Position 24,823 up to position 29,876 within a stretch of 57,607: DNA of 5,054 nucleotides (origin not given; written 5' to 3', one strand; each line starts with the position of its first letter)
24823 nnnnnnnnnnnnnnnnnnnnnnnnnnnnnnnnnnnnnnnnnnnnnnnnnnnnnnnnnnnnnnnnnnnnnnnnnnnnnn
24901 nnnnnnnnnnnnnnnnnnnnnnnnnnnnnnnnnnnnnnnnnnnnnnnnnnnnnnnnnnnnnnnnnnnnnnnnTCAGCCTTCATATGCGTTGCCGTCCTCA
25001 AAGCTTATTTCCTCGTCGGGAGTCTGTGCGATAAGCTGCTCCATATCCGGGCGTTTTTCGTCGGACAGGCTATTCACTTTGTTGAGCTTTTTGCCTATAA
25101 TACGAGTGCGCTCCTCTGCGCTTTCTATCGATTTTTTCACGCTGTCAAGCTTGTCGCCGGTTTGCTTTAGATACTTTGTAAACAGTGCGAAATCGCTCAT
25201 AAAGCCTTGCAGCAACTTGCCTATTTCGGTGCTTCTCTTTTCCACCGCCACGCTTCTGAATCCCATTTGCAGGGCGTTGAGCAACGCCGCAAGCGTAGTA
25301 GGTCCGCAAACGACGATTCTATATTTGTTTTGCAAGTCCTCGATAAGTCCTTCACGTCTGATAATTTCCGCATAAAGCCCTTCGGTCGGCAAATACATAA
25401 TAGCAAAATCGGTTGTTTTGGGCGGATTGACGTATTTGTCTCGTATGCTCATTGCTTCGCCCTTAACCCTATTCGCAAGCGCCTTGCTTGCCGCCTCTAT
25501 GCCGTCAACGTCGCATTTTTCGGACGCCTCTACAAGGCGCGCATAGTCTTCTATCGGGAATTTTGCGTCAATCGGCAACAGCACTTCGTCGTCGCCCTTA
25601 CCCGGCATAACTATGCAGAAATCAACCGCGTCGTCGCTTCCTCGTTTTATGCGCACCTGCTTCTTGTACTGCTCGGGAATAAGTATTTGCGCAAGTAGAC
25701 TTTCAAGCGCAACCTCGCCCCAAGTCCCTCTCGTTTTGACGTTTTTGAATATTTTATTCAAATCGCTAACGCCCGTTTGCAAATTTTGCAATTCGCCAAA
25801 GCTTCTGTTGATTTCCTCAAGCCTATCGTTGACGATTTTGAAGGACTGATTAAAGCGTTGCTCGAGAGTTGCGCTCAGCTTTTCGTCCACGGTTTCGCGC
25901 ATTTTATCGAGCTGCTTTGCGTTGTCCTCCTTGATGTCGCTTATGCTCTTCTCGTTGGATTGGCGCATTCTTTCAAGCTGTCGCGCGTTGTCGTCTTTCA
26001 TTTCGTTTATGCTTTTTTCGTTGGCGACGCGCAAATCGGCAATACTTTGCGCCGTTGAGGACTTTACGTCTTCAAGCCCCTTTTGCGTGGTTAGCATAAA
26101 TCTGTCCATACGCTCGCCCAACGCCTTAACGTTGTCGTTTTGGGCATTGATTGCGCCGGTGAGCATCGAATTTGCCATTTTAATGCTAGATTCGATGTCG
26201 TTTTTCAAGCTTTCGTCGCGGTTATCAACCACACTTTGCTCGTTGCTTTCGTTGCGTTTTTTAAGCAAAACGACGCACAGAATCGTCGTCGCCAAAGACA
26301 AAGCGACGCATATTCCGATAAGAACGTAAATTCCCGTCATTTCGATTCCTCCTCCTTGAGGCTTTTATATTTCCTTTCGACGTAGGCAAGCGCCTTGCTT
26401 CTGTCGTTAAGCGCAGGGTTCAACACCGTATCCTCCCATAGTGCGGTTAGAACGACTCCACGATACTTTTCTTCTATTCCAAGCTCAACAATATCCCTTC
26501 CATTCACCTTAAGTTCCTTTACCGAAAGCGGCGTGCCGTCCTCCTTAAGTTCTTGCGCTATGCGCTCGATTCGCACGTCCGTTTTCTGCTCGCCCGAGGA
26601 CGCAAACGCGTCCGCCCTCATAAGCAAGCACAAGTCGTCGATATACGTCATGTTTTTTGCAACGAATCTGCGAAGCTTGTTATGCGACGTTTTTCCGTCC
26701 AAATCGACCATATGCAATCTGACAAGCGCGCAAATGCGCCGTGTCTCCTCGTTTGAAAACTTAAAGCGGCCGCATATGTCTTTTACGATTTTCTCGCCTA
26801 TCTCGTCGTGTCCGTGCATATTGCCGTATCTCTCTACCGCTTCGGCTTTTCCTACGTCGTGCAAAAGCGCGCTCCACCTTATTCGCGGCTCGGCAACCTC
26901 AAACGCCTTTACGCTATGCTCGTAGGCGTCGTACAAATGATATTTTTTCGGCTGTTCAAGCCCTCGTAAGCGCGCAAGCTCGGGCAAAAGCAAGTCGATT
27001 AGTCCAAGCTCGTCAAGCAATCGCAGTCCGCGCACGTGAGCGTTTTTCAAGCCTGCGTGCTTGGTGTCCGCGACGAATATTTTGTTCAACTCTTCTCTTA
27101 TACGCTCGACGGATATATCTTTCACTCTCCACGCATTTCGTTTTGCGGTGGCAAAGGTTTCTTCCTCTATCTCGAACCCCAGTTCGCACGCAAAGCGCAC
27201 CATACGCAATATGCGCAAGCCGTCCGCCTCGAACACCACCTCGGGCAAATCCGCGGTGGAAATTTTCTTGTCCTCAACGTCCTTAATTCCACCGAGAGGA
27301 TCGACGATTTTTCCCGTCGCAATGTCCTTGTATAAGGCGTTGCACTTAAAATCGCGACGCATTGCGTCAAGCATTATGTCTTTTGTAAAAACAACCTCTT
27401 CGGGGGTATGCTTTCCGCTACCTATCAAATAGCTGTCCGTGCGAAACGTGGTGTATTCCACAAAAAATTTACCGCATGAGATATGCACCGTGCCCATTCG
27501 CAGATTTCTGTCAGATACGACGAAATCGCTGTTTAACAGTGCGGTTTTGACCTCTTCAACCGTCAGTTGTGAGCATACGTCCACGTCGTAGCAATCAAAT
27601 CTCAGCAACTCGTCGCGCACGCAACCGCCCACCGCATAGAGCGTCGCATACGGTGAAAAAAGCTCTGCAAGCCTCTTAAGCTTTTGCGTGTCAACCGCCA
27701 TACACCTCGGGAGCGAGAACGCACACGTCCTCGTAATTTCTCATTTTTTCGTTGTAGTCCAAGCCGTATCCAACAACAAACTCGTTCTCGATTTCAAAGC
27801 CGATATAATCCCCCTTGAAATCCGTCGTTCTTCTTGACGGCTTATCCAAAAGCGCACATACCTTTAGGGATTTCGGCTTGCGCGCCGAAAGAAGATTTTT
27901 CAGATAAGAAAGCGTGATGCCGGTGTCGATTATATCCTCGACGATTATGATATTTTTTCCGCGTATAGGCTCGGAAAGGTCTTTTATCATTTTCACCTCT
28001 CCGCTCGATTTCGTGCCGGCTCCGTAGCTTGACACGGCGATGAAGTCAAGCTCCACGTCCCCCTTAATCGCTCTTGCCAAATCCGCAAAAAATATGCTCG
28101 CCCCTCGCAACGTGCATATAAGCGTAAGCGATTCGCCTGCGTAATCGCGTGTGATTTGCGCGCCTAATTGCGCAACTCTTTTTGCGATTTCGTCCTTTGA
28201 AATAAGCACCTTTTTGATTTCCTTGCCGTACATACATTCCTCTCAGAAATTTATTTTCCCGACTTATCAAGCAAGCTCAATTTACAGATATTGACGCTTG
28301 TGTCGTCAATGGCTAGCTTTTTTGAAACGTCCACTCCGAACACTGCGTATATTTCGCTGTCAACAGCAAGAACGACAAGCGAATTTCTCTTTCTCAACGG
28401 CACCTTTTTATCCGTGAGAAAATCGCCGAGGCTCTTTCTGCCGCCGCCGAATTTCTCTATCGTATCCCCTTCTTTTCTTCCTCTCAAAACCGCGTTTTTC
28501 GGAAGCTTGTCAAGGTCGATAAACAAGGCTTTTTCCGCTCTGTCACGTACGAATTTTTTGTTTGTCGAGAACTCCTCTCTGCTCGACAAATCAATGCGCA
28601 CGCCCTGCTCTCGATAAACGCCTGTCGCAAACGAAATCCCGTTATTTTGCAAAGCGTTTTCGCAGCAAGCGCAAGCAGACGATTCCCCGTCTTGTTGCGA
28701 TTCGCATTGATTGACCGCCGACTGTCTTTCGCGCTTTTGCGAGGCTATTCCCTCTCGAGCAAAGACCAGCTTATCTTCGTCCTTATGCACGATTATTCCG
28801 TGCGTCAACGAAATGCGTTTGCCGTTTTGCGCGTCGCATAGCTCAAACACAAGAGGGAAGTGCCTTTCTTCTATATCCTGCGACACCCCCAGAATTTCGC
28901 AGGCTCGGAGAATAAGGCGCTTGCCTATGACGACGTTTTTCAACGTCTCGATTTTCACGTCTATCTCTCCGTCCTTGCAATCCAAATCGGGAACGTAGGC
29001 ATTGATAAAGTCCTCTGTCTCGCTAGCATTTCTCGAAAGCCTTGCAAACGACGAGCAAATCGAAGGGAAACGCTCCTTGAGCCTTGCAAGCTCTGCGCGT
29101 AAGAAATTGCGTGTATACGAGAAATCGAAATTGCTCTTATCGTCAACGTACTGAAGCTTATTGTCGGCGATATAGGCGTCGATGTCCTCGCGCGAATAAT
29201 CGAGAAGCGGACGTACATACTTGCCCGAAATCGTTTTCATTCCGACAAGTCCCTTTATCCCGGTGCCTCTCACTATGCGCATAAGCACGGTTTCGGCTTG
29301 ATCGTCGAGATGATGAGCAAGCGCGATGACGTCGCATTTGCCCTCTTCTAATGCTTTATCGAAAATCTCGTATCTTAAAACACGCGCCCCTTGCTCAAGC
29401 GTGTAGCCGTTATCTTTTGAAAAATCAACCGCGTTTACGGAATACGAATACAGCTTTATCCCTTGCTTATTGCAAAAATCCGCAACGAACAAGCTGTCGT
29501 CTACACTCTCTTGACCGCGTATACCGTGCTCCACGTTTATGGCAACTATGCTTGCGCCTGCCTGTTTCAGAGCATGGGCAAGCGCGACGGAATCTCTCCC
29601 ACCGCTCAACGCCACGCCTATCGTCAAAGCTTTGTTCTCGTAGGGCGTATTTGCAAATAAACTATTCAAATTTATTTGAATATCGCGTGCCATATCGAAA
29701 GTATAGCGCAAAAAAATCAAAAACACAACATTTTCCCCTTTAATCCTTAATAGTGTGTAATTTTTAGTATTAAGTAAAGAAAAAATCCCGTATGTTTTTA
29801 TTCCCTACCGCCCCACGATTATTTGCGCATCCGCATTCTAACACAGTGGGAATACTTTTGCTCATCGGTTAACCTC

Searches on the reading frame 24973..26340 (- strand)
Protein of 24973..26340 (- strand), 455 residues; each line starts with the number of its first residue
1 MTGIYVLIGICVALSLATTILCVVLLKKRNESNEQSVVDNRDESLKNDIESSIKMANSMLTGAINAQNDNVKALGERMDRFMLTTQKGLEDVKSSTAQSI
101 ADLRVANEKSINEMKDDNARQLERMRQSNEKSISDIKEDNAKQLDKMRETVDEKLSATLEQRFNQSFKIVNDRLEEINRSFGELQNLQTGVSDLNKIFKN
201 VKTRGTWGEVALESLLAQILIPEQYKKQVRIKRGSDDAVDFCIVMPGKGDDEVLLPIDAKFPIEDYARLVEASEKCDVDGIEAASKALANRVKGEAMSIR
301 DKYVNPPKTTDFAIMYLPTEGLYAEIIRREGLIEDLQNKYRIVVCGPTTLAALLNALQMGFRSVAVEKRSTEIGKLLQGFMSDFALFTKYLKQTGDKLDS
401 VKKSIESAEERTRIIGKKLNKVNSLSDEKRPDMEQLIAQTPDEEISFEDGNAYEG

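Call 11: search_protein_families(library=pfam, proteins=[window:24973-26340:-], max_evalue=0.001)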
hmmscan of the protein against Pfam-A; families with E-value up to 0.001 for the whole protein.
window:24973-26340:- (455 aa): 2 families
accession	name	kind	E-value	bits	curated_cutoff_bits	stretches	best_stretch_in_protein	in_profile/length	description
PF02646.22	RmuC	-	9.3e-71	238.7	26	1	142-429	1-288/291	RmuC family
PF21007.2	FBF1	-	2.3e-05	23.6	45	1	101-186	71-157/524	Fas-binding factor 1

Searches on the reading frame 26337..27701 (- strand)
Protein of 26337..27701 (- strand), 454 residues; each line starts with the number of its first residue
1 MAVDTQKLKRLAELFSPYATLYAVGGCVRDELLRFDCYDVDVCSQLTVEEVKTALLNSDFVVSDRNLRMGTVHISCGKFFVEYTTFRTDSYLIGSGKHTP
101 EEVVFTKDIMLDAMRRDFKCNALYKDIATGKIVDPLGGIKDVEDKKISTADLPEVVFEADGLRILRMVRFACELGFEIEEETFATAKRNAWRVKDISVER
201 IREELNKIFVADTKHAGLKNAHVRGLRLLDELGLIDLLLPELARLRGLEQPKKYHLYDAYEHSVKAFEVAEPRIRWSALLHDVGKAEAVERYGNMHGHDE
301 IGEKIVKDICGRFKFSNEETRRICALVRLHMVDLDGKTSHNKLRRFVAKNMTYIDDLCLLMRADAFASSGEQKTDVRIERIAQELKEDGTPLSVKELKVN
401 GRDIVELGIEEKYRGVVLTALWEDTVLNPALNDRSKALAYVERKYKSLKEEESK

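Call 11: search_protein_families(library=pfam, proteins=[window:26337-27701:-], max_evalue=0.001)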
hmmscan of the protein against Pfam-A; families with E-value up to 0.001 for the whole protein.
window:26337-27701:- (454 aa): 4 families
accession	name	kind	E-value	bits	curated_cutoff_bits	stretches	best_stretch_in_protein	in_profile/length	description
PF01743.26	PolyA_pol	-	4.3e-28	98.6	23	1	21-147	1-125/126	Poly A polymerase head domain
PF12627.12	PolyA_pol_RNAbd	-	5.9e-14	52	22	1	175-243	1-61/64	Probable RNA and SrmB- binding site of polymerase A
PF01966.28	HD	-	8e-11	42.7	22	1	268-367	21-114/116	HD domain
PF13735.12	tRNA_NucTran2_2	-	0.00014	22.3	27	1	303-407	21-113/149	tRNA nucleotidyltransferase domain 2 putative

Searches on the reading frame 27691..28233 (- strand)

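Call 11: search_protein_families(library=pfam, proteins=[window:27691-28233:-], max_evalue=0.001)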
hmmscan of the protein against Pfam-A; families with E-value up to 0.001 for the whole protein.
window:27691-28233:- (180 aa): 1 family
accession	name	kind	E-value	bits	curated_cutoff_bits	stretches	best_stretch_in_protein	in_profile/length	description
PF00156.33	Pribosyltran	-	9.6e-31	106.7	26.3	1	15-160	10-157/158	Phosphoribosyl transferase domain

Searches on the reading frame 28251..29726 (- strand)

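Call 11: search_protein_families(library=pfam, proteins=[window:28251-29726:-], max_evalue=0.001)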
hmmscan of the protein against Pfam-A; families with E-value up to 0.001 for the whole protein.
window:28251-29726:- (491 aa): 2 families
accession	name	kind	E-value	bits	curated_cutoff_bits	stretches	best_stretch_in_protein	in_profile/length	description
PF01171.26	ATP_bind_3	-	1.2e-50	172.2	27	1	36-211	2-181/182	PP-loop family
PF11734.13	TilS_C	-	3.9e-06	26.6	22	1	414-474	3-64/74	TilS substrate C-terminal domain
